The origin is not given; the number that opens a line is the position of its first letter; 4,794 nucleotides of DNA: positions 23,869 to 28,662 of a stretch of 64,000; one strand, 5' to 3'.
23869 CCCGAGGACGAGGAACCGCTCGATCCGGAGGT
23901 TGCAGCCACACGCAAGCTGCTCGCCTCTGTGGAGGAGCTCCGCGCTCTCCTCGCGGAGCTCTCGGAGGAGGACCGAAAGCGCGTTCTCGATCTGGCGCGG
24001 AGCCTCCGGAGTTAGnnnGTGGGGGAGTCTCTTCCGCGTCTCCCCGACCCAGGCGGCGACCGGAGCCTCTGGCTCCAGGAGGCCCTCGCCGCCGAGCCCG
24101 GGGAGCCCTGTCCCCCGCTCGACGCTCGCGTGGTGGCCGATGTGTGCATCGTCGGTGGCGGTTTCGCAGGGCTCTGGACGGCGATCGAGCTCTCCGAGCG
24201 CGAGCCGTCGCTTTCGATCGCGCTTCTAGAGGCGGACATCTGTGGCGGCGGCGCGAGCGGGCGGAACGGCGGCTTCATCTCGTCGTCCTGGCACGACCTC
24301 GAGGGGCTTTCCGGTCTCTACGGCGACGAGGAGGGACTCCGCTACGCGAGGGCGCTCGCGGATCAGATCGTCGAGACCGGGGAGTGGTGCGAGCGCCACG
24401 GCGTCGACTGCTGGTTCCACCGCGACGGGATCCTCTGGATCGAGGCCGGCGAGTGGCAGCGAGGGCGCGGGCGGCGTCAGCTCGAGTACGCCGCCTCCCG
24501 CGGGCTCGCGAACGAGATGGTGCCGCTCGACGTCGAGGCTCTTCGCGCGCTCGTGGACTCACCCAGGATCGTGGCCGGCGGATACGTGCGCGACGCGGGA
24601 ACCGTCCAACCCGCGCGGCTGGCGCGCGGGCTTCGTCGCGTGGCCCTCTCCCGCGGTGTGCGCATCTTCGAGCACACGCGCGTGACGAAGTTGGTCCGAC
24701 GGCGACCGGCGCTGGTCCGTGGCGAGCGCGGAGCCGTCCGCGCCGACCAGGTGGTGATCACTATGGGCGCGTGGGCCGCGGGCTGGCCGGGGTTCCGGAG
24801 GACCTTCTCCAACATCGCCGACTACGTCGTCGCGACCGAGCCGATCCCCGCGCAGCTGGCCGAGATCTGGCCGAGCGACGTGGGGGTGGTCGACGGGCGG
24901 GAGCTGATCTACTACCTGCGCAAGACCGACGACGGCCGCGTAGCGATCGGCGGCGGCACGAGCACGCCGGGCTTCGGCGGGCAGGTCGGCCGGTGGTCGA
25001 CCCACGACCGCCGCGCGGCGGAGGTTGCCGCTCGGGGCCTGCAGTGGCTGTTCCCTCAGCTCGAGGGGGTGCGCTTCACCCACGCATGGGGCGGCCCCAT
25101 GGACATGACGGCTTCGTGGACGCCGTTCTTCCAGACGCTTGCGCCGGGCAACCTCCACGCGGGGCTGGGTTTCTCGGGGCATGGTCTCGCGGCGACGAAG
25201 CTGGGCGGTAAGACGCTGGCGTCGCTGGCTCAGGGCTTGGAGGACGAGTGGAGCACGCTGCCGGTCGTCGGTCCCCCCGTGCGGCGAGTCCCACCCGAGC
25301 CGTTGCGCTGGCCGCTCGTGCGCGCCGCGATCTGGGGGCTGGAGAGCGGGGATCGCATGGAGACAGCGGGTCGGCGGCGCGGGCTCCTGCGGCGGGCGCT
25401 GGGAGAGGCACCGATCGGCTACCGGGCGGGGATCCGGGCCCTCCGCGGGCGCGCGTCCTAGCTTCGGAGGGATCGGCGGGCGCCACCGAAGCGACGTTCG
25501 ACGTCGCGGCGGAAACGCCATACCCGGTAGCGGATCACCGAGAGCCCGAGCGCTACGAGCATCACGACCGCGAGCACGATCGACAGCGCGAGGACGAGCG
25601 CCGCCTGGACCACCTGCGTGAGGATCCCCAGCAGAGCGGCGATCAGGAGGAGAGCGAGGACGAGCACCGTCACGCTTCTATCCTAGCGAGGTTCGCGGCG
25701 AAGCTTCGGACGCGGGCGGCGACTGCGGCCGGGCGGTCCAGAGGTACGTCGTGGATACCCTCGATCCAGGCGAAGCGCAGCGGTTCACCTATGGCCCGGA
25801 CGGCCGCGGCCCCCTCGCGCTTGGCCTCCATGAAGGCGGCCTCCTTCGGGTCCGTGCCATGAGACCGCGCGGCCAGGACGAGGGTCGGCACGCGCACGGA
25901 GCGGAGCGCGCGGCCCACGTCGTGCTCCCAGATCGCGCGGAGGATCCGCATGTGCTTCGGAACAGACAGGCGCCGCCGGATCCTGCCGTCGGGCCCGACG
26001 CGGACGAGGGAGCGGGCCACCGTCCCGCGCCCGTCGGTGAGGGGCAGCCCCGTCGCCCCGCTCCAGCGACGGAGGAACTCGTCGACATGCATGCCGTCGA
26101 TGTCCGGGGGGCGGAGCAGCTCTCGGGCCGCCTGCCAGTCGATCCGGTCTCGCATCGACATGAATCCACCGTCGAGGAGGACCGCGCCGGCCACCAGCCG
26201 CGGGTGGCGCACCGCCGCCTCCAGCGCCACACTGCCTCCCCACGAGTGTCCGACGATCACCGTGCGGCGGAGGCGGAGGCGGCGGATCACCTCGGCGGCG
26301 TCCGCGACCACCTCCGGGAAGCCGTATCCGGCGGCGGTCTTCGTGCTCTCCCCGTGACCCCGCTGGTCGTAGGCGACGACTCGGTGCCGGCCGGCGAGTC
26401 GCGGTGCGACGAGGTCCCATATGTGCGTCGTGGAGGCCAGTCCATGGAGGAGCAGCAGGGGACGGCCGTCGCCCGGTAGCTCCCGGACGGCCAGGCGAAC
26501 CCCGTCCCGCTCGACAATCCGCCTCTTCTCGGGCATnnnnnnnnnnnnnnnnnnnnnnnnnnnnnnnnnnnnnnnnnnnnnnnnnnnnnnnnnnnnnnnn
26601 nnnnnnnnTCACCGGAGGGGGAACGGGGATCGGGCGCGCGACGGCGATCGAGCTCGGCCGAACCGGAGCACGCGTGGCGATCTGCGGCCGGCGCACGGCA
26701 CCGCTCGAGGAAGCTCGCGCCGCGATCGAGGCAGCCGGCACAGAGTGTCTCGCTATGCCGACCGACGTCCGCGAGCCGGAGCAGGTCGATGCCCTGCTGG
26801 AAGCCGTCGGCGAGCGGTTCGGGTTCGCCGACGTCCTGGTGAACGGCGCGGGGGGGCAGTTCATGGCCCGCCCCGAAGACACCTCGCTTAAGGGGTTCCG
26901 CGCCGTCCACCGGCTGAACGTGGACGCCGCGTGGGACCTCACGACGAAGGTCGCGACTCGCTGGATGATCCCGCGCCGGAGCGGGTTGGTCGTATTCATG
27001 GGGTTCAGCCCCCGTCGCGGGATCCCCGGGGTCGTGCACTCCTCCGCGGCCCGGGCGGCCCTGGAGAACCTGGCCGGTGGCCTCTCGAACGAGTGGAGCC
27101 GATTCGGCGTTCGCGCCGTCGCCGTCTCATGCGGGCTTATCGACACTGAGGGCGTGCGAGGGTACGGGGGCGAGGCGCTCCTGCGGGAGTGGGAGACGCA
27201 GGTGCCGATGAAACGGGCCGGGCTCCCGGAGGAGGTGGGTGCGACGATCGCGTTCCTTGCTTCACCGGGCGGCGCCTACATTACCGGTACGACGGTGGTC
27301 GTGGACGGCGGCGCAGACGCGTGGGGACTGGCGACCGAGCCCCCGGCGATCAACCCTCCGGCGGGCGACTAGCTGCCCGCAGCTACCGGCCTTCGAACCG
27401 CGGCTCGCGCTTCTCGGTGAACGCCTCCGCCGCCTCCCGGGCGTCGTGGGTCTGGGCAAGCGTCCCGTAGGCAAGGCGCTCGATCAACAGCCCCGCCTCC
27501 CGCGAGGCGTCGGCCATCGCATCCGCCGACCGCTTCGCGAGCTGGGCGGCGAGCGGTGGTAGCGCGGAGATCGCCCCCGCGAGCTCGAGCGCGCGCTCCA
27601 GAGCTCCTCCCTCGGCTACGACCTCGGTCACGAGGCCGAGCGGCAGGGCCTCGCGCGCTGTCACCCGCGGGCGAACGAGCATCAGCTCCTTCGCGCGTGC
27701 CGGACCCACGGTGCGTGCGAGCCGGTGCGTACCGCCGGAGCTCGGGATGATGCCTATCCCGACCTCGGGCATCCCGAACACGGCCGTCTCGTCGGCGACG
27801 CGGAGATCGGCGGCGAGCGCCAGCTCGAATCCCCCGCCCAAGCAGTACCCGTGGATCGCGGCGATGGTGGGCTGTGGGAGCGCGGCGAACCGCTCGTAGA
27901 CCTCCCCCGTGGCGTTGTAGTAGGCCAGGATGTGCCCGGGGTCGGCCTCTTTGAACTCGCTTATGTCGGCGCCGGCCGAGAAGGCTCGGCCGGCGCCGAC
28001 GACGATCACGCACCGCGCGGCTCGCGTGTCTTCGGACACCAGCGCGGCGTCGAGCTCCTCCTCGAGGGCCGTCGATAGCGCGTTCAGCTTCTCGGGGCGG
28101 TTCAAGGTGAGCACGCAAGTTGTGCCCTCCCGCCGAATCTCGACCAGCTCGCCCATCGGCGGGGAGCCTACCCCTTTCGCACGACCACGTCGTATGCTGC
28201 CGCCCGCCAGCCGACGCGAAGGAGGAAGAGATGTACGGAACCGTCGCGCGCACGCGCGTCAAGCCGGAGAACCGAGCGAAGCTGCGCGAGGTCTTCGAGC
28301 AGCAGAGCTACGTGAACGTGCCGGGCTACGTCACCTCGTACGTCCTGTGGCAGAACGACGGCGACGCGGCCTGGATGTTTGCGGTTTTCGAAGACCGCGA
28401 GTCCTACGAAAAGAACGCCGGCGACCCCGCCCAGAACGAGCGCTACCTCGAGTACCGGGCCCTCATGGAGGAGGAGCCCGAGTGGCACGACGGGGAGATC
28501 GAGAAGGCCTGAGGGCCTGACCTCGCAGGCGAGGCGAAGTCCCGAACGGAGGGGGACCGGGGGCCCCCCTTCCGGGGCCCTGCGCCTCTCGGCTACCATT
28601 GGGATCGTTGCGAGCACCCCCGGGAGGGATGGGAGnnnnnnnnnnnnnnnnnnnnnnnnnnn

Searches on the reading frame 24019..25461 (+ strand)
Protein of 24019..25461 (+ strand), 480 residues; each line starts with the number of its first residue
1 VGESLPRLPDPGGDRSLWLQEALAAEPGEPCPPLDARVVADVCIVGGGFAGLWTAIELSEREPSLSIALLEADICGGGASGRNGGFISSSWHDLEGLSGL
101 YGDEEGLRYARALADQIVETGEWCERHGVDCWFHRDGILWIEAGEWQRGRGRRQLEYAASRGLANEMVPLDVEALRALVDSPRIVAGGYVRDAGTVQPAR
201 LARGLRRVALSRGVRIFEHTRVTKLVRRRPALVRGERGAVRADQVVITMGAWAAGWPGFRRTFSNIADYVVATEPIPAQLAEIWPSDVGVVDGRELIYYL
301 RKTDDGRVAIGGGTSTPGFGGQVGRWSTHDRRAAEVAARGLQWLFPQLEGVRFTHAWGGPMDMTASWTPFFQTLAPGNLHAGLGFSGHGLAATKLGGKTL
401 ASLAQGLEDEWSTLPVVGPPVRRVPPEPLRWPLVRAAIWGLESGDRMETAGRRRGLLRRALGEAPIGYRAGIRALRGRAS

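Call 14: search_protein_families(library=pfam, proteins=[window:24019-25461:+], max_evalue=0.00001)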
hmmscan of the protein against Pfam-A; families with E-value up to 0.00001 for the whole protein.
window:24019-25461:+ (480 aa): 3 families
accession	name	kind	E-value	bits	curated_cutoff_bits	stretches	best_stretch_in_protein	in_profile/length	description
PF01266.30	DAO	-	5e-61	207.6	27.9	1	41-403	1-353/353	FAD dependent oxidoreductase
PF01946.23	Thi4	-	2.2e-06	27.6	26.2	1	36-84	14-61/235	Thi4 family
PF00890.30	FAD_binding_2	-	8.6e-06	25.6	20.4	0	41-280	1-209/414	FAD binding domain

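Call 52: search_protein_families(library=ncbifam, proteins=[window:24019-25461:+], max_evalue=0.00001)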
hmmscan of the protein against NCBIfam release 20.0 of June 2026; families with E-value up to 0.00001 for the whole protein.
window:24019-25461:+ (480 aa): 8 families
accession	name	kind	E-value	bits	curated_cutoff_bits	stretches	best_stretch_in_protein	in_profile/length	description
TIGR03329.1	Phn_aa_oxid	hypoth_equivalog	7.6e-102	341.5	632.8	1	17-439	2-429/460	putative aminophosphonate oxidoreductase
NF050086.1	pipecolate_AmaA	exception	7.3e-45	153.4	600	1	30-416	16-390/425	L-pipecolate oxidase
TIGR01373.1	soxB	subfamily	4.1e-22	78.6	529.45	1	37-405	28-384/407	sarcosine oxidase subunit beta family protein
TIGR02352.1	thiamin_ThiO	equivalog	9.1e-18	64.5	250.8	1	42-389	1-332/351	glycine oxidase ThiO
TIGR03197.1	MnmC_Cterm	equivalog_domain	4.1e-10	39.3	174.2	1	41-254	1-204/400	FAD-dependent 5-carboxymethylaminomethyl-2-thiouridine(34) oxidoreductase MnmC1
NF002480.1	PRK01747.1-1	equivalog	2e-09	36.4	540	1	29-257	236-456/645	bifunctional tRNA (5-methylaminomethyl-2-thiouridine)(34)-methyltransferase MnmC2/FAD-dependent 5-carboxymethylaminomethyl-2-thiouridine(34)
NF008726.1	PRK11728.1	equivalog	5e-07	28.9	299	1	41-250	2-199/389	L-2-hydroxyglutarate oxidase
TIGR01377.1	soxA_mon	subfamily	2e-06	26.8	479.65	0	189-253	135-200/381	amino oxidase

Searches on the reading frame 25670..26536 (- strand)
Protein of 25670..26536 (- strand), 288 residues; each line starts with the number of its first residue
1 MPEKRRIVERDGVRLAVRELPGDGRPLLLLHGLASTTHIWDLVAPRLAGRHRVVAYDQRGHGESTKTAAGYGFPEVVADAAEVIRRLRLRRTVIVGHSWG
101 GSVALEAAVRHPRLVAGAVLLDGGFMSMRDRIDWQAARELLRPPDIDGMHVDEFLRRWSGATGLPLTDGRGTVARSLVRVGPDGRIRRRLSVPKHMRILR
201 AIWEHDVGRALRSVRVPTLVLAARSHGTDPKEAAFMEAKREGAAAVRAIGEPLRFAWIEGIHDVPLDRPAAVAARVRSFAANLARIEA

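Call 47: search_protein_families(library=pfam, proteins=[window:25670-26536:-], max_evalue=0.0001)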
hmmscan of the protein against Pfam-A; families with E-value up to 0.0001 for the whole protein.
window:25670-26536:- (288 aa): 3 families
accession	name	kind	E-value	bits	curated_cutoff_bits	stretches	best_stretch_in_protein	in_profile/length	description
PF00561.26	Abhydrolase_1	-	9.2e-25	88.1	25.8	1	26-134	2-109/245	alpha/beta hydrolase fold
PF12697.13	Abhydrolase_6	-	9.7e-23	82.4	26.3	1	27-274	1-216/217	Alpha/beta hydrolase family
PF12146.15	Hydrolase_4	-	2e-15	57.2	27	1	27-121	7-107/239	Serine aminopeptidase, S33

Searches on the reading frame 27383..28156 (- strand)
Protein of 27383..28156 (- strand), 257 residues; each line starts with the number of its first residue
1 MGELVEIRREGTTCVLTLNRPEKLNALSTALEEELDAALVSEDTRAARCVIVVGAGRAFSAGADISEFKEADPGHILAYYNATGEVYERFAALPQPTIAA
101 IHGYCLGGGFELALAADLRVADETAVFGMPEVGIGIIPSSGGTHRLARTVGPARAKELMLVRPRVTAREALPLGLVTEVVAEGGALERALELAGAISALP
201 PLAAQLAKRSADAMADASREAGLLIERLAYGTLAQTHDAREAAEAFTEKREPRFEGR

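Call 47: search_protein_families(library=pfam, proteins=[window:27383-28156:-], max_evalue=0.0001)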
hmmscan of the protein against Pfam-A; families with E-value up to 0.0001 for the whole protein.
window:27383-28156:- (257 aa): 2 families
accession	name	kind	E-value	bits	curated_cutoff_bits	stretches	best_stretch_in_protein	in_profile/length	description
PF00378.25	ECH_1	-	6.1e-57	193.3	27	1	10-256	3-250/251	Enoyl-CoA hydratase/isomerase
PF16113.10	ECH_2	-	2.2e-34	119.9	27.2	1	14-193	2-187/335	Enoyl-CoA hydratase/isomerase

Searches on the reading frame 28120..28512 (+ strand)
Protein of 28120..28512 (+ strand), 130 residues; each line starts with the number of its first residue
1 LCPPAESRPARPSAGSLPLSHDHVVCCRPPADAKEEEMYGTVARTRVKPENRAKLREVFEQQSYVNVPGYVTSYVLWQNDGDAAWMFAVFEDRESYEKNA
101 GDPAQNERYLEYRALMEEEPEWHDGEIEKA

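Call 47: search_protein_families(library=pfam, proteins=[window:28120-28512:+], max_evalue=0.0001)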
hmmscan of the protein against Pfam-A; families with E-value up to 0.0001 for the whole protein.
window:28120-28512:+ (130 aa): 1 family
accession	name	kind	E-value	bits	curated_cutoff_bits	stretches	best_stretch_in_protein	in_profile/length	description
PF03992.22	ABM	-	5.7e-06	26.9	23.1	1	38-98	1-65/78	Antibiotic biosynthesis monooxygenase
